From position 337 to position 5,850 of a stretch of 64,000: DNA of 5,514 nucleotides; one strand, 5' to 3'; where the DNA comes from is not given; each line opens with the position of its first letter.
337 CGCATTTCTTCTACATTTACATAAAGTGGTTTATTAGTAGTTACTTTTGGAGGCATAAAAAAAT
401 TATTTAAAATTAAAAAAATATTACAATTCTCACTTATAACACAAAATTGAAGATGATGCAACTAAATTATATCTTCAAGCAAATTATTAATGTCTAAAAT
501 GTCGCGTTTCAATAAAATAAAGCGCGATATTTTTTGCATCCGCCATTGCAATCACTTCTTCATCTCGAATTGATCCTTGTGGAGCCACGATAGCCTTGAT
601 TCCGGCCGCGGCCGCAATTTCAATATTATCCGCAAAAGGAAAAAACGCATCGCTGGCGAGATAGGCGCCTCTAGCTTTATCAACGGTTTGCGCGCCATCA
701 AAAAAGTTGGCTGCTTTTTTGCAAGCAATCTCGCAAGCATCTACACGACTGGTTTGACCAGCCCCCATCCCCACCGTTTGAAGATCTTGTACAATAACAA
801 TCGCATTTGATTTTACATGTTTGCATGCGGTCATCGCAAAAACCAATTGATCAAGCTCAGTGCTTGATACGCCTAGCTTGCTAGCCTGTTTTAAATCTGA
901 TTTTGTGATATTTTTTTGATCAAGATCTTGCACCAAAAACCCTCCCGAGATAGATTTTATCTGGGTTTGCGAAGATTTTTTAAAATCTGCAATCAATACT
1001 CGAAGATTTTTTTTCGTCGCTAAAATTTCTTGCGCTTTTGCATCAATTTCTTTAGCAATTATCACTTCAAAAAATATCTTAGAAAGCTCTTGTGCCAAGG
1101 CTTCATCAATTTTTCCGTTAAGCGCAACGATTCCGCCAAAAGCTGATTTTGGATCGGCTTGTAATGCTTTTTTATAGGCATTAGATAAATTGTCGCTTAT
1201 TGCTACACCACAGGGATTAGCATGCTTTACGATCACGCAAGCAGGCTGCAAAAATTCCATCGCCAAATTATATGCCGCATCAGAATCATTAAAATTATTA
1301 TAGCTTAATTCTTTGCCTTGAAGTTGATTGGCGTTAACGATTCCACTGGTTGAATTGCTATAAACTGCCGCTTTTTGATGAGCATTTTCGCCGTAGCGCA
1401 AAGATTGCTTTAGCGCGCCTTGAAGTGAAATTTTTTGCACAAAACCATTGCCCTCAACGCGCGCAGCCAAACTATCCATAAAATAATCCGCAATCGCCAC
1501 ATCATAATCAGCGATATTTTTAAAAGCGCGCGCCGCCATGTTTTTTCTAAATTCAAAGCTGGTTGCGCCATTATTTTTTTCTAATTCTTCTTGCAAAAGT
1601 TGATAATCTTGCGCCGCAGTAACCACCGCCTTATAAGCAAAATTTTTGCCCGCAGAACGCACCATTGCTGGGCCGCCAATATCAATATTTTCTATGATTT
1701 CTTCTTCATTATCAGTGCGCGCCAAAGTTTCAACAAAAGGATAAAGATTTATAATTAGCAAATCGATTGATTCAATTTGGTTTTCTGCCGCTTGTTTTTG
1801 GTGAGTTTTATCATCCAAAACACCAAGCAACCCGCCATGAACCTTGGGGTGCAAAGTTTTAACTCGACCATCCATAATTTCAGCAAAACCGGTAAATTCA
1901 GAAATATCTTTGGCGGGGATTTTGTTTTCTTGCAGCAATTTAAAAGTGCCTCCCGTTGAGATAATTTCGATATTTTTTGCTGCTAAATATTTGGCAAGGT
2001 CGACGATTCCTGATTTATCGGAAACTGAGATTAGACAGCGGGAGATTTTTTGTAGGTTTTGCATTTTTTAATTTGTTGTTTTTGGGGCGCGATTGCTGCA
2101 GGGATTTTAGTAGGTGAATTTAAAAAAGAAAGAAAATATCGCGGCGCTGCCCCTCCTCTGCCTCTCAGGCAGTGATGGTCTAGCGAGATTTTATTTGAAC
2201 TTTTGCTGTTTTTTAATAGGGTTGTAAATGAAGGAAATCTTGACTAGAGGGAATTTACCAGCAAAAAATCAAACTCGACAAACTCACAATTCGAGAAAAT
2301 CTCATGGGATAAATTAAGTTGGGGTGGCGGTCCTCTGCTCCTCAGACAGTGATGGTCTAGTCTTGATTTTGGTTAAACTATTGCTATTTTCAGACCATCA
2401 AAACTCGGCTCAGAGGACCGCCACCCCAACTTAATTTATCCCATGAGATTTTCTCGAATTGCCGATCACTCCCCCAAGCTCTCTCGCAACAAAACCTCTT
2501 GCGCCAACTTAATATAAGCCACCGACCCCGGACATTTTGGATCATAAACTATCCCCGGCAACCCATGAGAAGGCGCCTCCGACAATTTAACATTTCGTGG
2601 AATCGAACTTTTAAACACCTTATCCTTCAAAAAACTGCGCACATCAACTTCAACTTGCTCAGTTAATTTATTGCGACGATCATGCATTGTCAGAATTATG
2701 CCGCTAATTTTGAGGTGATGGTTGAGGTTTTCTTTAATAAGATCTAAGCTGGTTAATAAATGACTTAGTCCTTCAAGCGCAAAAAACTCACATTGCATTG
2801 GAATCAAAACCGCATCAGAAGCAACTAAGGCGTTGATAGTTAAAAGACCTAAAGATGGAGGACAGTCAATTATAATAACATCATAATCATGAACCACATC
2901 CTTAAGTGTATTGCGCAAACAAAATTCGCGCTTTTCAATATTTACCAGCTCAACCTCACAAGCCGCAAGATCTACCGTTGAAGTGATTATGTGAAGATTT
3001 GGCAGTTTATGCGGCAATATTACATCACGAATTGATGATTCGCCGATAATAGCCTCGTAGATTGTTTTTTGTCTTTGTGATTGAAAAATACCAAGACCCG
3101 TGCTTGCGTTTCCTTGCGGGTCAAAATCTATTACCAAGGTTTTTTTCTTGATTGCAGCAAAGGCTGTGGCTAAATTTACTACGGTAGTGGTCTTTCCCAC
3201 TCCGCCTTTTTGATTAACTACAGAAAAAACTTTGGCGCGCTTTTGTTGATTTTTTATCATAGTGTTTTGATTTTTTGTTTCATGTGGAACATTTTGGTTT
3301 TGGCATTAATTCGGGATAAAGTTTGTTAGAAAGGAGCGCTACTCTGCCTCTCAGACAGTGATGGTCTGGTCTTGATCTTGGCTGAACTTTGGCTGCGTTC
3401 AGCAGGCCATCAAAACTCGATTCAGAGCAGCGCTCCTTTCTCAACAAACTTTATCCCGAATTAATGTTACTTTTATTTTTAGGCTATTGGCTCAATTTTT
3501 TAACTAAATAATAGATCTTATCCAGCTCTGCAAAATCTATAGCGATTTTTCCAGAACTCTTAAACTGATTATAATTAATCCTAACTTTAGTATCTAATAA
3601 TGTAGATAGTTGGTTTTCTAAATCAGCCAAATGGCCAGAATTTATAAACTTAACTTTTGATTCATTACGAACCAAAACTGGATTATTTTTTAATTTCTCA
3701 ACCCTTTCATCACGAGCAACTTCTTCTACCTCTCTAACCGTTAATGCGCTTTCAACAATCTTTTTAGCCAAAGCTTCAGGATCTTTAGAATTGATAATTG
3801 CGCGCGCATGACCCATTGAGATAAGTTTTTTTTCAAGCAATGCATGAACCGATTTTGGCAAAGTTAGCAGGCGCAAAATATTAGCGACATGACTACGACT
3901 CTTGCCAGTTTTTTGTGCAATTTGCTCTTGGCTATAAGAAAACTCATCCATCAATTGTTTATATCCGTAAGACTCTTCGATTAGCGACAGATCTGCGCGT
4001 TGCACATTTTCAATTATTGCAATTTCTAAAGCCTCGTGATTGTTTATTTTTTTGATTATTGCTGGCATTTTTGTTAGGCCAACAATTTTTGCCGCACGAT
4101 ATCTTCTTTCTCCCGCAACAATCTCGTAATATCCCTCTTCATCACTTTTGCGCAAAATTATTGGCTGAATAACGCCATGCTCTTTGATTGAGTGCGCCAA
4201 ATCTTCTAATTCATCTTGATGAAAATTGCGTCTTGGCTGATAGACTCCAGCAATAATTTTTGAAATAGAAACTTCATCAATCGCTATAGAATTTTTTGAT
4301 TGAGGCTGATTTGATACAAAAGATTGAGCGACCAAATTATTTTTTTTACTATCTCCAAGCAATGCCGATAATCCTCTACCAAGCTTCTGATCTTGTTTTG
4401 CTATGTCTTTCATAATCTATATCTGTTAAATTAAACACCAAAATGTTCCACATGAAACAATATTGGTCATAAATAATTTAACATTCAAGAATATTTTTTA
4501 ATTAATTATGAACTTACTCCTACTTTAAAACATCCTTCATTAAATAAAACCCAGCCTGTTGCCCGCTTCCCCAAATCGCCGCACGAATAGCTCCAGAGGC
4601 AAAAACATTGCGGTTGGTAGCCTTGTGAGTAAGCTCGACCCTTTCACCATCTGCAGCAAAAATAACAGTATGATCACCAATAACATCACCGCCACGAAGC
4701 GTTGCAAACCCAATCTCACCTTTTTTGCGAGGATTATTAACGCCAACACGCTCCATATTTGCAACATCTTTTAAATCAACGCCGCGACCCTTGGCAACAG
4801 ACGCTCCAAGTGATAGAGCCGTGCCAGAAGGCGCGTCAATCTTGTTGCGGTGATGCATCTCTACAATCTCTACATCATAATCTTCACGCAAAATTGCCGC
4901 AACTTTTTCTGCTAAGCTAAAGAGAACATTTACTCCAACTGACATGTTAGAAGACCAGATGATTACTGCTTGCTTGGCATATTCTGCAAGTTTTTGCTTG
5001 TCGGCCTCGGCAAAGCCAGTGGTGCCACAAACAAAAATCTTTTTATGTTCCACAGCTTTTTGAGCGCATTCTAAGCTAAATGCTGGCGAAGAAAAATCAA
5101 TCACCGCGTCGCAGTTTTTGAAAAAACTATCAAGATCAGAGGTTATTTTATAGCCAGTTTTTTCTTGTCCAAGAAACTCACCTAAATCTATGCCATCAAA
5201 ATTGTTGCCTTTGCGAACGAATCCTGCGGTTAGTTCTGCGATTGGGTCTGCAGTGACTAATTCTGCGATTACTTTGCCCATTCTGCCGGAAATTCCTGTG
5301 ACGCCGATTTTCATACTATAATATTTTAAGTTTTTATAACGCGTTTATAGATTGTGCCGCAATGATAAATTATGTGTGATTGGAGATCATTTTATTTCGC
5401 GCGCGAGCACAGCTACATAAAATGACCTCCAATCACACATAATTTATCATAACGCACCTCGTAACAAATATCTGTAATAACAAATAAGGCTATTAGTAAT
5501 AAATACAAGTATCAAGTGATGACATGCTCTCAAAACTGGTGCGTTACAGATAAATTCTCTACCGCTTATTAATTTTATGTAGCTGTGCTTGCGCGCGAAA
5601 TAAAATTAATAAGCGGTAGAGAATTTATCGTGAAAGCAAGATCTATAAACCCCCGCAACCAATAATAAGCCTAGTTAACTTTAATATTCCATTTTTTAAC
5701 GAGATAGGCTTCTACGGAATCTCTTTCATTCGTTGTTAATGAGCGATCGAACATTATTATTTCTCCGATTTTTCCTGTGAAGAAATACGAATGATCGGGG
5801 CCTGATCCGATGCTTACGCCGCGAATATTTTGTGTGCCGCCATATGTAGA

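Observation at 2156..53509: Modular long-hairpin element superfamily: conserved clamp and cores, copy-specific stems that are always mirrored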

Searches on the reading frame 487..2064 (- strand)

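Call 14: search_protein_families(library=pfam, proteins=[window:487-2064:-])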
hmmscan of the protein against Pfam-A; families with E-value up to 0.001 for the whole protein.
window:487-2064:- (525 aa): 2 families
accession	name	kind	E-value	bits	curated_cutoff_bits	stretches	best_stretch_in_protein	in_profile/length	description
PF01808.24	AICARFT_IMPCHas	-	3.6e-111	372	25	1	138-450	1-311/311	AICARFT/IMPCHase bienzyme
PF02142.27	MGS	-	1.1e-19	70.8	24.1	1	19-132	1-93/94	MGS-like domain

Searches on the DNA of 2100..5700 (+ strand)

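Call 33: search_rna_families(source=window, start=2100, end=5700, threshold=evalue, max_evalue=5)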
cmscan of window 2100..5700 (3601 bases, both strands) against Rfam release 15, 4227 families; matches with E-value up to 5: 9.
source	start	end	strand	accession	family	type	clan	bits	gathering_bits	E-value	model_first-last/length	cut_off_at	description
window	2274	2466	-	RF04156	MIR2670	Gene; miRNA;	-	45.6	117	1.4e-07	1-200/200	no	MIR2670 microRNA precursor family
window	2289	2459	+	RF04156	MIR2670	Gene; miRNA;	-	45.6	117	1.4e-07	26-175/200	no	MIR2670 microRNA precursor family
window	5361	5449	-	RF04130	MIR7996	Gene; miRNA;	-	33.7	119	0.0023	1-190/190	no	MIR7996 microRNA precursor family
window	5550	5631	-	RF00697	mir-186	Gene; miRNA;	-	23.4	70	0.31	1-82/82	no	mir-186 microRNA precursor family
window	5556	5660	-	RF02397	sau-5971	Gene; sRNA;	-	21.8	90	1.2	1-96/96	no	Staphylococcus sRNA sau-5971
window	5349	5465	-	RF00760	mir-342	Gene; miRNA;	-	21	60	0.3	1-99/99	no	mir-342 microRNA precursor family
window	5374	5436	-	RF04276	MIR4371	Gene; miRNA;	CL00144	19.7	110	0.67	1-158/158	no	MIR4371 microRNA precursor family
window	3661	3815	+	RF02706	TeloSII_ncR30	Gene; sRNA;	-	14.4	86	4.2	1-226/226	no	TeloSII non coding RNA 30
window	5344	5441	+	RF01494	rliD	Gene; antisense;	-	13.5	50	1.5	1-327/327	no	Listeria sRNA rliD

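Call 68: search_dna_similar(query=window:5340-5655:+, collection=plasmids, mode=distant, max_evalue=0.001, max_rows=10)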
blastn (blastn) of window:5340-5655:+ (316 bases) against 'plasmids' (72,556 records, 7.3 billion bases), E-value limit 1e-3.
No match.

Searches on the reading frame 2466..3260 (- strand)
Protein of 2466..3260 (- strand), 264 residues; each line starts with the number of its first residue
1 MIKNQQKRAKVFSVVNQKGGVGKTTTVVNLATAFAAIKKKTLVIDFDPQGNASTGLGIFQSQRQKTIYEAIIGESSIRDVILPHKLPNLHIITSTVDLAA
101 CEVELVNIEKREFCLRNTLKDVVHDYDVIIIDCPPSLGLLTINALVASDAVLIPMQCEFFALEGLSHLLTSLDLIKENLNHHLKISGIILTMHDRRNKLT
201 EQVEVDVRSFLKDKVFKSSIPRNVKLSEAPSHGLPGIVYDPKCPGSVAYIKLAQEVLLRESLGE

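Call 14: search_protein_families(library=pfam, proteins=[window:2466-3260:-])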
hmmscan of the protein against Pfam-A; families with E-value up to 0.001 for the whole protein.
window:2466-3260:- (264 aa): 7 families
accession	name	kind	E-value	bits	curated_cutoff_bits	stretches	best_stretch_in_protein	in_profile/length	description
PF13614.12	AAA_31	-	9.2e-66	221.6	27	1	10-185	2-177/177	AAA domain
PF01656.29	CbiA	-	4.2e-27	95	25.4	1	13-235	2-124/125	CobQ/CobB/MinD/ParA nucleotide binding domain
PF10609.15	ParA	-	9.9e-10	38.7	27.1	1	10-149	4-137/246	NUBPL iron-transfer P-loop NTPase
PF09140.17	MipZ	-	5.6e-09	36.1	20.7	1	13-165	4-139/262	ATPase MipZ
PF00142.24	Fer4_NifH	-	3.4e-08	33.7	25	1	16-79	6-67/271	4Fe-4S iron sulfur cluster binding proteins, NifH/frxC family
PF02374.21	ArsA_ATPase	-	2.8e-07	30.5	24.3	1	15-55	6-46/305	Anion-transporting ATPase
PF06564.18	CBP_BcsQ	-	4.8e-06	26.7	21.3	1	17-153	9-143/234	Cellulose biosynthesis protein BcsQ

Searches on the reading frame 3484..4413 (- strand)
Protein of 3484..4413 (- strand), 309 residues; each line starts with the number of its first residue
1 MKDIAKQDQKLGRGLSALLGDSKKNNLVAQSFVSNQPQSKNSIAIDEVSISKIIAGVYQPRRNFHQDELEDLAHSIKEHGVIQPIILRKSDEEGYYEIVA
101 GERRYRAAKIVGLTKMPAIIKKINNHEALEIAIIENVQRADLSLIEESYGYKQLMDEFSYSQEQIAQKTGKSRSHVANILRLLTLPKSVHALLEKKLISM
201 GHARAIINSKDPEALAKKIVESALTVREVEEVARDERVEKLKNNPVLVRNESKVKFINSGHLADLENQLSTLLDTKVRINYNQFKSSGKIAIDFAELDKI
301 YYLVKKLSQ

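Call 14: search_protein_families(library=pfam, proteins=[window:3484-4413:-])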
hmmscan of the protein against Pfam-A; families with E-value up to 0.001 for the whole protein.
window:3484-4413:- (309 aa): 4 families
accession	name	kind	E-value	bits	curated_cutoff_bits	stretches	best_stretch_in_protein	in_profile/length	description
PF02195.25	ParB_N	-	5.3e-35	119.8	26.3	1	45-138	3-95/95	ParB N-terminal domain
PF17762.8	HTH_ParB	-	8.9e-32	109.7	22.6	1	141-235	2-99/102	ParB HTH domain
PF23552.2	ParB_C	-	9.2e-07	28.7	23.8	1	261-299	4-41/50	ParB dimerisation domain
PF01381.28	HTH_3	-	7.2e-05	23.2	23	1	152-181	2-31/55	Helix-turn-helix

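Call 16: find_encoding_contigs(protein=window:3484-4413:-, flank=10000, max_places=6)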
Protein window:3484-4413:- (309 aa): 9 contigs read that carry it; 4 places shown.
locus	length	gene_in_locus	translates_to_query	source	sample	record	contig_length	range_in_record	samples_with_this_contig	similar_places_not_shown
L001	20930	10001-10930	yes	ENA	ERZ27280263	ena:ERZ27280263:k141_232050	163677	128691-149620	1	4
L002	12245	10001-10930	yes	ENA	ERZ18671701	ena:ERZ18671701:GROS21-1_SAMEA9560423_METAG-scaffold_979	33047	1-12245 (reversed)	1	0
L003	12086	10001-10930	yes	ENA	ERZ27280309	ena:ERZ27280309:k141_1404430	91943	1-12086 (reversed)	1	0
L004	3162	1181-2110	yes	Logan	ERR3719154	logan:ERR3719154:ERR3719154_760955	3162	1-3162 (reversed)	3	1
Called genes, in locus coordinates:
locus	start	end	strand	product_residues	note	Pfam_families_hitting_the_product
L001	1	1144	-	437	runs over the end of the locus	PF07690:MFS_1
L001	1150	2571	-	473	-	PF00330:Aconitase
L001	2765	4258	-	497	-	PF02934:GatB_N, PF02637:GatB_Yqey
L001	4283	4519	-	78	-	PF10387:DUF2442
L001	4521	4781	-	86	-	PF13711:DUF4160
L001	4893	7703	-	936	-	PF00521:DNA_topoisoIV, PF03989:DNA_gyraseA_C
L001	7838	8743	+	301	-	PF07963:N_methyl (faint)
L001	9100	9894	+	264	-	PF01113:DapB_N, PF05173:DapB_C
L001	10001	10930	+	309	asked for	PF02195:ParB_N, PF17762:HTH_ParB, PF23552:ParB_C (weak)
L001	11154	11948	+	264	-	PF10609:ParA, PF13614:AAA_31, PF00142:Fer4_NifH (weak), PF01656:CbiA, PF02374:ArsA_ATPase (weak), PF06564:CBP_BcsQ (weak), PF09140:MipZ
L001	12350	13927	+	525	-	PF02142:MGS, PF01808:AICARFT_IMPCHas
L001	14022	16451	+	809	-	-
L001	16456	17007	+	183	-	-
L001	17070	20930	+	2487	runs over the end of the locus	-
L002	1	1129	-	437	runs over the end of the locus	PF07690:MFS_1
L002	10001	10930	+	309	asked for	PF02195:ParB_N, PF17762:HTH_ParB, PF23552:ParB_C (weak)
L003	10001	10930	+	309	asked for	PF02195:ParB_N, PF17762:HTH_ParB, PF23552:ParB_C (weak)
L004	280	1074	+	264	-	PF01113:DapB_N, PF05173:DapB_C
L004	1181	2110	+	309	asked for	PF02195:ParB_N, PF17762:HTH_ParB, PF23552:ParB_C (weak)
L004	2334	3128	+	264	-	PF10609:ParA, PF13614:AAA_31, PF00142:Fer4_NifH (weak), PF01656:CbiA, PF02374:ArsA_ATPase (weak), PF06564:CBP_BcsQ (weak), PF09140:MipZ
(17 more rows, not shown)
